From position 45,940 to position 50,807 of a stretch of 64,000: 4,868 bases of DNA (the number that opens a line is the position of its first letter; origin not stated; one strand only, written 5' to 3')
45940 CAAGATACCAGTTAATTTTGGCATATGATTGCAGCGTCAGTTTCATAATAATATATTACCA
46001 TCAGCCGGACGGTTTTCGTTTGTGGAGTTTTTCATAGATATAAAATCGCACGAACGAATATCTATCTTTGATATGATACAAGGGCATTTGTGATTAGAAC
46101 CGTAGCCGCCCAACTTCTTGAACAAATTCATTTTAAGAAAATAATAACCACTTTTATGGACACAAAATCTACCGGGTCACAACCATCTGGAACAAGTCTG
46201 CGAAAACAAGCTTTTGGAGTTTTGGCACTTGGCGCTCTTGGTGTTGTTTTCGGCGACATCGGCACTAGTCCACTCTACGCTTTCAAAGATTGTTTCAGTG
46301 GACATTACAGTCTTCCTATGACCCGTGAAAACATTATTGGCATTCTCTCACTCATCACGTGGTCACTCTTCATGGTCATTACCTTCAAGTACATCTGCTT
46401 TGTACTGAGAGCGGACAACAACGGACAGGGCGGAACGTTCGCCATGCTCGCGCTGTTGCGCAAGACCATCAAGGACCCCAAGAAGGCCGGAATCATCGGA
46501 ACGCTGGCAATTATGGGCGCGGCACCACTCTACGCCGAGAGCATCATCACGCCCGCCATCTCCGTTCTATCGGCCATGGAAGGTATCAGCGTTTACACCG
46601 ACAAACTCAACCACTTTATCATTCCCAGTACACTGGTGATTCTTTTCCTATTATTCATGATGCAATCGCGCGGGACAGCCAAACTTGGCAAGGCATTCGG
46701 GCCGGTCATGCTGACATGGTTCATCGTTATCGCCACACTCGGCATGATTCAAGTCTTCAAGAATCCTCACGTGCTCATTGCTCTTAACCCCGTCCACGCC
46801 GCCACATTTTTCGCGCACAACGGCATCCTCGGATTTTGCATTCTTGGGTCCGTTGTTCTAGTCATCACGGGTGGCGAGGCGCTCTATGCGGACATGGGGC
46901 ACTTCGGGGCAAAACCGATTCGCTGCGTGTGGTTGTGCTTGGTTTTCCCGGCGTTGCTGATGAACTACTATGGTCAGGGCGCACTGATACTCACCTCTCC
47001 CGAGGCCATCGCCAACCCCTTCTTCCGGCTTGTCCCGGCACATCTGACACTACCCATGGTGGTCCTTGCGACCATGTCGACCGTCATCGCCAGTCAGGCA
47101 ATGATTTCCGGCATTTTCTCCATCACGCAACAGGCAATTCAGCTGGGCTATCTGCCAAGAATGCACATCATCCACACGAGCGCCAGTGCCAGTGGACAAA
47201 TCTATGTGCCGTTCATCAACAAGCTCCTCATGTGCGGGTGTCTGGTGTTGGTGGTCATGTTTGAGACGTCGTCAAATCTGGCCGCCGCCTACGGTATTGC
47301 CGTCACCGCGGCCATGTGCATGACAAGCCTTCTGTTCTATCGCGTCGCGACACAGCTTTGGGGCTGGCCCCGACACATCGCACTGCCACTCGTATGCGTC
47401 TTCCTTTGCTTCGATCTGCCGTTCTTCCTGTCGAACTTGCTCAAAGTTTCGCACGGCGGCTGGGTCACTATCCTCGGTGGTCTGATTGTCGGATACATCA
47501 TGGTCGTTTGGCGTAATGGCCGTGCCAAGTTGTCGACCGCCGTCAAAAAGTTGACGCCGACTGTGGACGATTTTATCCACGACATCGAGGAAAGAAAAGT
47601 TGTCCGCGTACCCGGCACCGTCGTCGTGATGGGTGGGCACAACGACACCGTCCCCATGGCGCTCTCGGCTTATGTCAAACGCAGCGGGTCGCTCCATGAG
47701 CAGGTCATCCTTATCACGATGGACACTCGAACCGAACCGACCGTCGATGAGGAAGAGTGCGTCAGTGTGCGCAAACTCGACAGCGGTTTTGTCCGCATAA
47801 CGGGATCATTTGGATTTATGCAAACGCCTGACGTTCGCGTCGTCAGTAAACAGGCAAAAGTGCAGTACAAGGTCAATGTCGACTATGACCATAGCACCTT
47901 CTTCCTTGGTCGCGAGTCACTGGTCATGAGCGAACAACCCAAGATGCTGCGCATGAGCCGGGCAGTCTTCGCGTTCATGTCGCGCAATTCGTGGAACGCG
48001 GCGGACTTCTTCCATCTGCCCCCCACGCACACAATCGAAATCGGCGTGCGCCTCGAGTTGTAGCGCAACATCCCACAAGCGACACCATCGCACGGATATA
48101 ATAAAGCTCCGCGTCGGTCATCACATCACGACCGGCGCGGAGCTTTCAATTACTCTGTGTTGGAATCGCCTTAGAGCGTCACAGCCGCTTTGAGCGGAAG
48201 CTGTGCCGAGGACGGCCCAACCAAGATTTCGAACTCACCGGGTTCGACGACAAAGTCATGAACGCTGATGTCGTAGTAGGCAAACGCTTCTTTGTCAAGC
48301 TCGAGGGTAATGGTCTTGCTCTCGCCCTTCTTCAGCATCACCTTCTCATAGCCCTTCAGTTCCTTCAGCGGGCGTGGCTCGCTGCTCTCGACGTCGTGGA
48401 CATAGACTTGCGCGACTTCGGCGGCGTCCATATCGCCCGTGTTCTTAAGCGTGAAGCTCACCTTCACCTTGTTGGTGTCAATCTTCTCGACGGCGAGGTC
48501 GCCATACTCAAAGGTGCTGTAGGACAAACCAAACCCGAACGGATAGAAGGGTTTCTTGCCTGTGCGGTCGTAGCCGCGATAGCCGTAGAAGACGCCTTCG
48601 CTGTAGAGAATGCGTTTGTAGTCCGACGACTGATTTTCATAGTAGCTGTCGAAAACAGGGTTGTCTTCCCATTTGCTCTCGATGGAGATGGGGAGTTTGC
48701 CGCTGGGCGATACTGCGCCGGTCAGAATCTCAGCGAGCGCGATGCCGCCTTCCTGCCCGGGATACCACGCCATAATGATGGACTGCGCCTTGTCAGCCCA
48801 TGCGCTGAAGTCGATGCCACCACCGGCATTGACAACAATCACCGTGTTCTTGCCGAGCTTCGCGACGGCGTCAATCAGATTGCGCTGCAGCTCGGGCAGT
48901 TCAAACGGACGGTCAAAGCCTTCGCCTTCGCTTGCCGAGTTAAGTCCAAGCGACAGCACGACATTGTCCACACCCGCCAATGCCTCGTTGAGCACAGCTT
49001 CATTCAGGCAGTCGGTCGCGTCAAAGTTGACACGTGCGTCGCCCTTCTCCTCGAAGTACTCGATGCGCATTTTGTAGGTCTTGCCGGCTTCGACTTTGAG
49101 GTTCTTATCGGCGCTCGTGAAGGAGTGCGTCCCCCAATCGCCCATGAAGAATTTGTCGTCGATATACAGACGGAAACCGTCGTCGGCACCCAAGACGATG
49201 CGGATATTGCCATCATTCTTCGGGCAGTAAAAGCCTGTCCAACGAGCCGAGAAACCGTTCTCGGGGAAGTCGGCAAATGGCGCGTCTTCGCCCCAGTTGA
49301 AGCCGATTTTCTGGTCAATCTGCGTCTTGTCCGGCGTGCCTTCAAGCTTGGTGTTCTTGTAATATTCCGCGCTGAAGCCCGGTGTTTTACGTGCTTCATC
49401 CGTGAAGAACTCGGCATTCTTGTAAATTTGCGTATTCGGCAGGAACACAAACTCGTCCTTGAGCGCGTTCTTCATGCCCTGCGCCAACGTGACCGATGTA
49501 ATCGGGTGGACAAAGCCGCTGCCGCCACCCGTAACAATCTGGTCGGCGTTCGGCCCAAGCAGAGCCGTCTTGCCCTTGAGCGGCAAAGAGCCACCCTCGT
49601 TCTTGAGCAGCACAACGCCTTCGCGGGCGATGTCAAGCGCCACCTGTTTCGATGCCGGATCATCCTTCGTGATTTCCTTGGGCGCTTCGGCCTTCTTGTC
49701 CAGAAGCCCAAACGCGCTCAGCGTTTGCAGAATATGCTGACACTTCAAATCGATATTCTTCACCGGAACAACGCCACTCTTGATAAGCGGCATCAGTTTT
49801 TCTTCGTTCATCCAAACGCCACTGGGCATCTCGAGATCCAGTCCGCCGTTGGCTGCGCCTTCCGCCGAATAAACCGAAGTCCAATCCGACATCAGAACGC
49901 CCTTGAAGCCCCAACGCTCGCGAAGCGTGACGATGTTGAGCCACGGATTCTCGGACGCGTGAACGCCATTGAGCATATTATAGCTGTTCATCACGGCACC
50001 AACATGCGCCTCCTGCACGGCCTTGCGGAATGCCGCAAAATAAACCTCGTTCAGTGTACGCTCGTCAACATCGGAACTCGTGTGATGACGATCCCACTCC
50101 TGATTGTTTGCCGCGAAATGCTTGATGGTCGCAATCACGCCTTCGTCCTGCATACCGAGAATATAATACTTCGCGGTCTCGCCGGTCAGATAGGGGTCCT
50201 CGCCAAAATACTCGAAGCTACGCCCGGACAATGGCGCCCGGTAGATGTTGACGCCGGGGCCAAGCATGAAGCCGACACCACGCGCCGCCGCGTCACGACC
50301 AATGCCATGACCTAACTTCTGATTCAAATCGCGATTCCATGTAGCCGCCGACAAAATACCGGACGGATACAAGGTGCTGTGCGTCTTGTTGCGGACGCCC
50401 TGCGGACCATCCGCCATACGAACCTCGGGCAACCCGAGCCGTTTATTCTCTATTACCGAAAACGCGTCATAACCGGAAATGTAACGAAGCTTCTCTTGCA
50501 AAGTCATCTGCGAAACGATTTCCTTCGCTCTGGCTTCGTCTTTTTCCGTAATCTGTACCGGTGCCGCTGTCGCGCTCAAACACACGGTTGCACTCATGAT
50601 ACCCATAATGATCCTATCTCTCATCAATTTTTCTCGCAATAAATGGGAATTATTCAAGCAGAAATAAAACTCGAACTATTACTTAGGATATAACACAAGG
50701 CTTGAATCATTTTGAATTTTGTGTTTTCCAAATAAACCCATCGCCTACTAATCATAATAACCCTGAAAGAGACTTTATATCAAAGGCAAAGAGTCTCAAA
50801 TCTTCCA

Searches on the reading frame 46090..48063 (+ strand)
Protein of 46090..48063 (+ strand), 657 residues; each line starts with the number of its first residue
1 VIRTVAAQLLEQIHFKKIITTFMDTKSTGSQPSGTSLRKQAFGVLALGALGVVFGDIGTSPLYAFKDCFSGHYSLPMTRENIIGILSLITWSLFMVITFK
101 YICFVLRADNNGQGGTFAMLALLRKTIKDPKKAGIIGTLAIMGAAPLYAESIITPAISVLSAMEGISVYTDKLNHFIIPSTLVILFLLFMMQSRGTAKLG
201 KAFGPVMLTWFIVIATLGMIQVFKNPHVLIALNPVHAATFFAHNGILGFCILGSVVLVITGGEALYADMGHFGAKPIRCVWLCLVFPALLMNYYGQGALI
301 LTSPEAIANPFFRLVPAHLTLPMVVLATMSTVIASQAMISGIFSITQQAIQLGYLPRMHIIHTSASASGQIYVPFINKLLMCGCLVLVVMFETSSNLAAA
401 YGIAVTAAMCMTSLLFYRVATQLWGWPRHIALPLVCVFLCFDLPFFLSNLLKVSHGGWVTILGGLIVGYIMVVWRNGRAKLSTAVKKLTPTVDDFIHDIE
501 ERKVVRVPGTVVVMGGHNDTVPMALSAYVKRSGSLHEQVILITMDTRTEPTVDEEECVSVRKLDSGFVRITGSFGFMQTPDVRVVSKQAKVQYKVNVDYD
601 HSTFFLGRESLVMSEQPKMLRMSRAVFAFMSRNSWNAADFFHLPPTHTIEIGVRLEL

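Call 11: search_protein_families(library=pfam, proteins=[window:46090-48063:+], max_evalue=0.001)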
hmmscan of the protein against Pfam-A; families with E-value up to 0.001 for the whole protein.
window:46090-48063:+ (657 aa): 2 families
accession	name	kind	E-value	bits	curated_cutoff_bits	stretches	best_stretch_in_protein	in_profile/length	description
PF02705.21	K_trans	-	1.4e-180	601.1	24.8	1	45-496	1-452/454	K+ potassium transporter integral membrane domain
PF22776.1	K_trans_C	-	4.8e-36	124.3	24.8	1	508-657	1-151/151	K+ potassium transporter C-terminal domain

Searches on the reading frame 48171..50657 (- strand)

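Call 11: search_protein_families(library=pfam, proteins=[window:48171-50657:-], max_evalue=0.001)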
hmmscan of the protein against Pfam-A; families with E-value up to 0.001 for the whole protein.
window:48171-50657:- (828 aa): 4 families
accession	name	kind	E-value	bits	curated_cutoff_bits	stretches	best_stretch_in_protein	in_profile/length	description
PF01915.27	Glyco_hydro_3_C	-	2.9e-49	168.2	31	1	348-713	1-200/200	Glycosyl hydrolase family 3 C-terminal domain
PF00933.27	Glyco_hydro_3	-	2e-40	139.6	27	1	66-311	53-315/316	Glycosyl hydrolase family 3 N terminal domain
PF14310.12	Fn3-like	-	3.6e-26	91.5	25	1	747-817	1-71/71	Fibronectin type III-like domain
PF07691.17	PA14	-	9.8e-23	81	24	1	426-543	3-127/147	PA14 domain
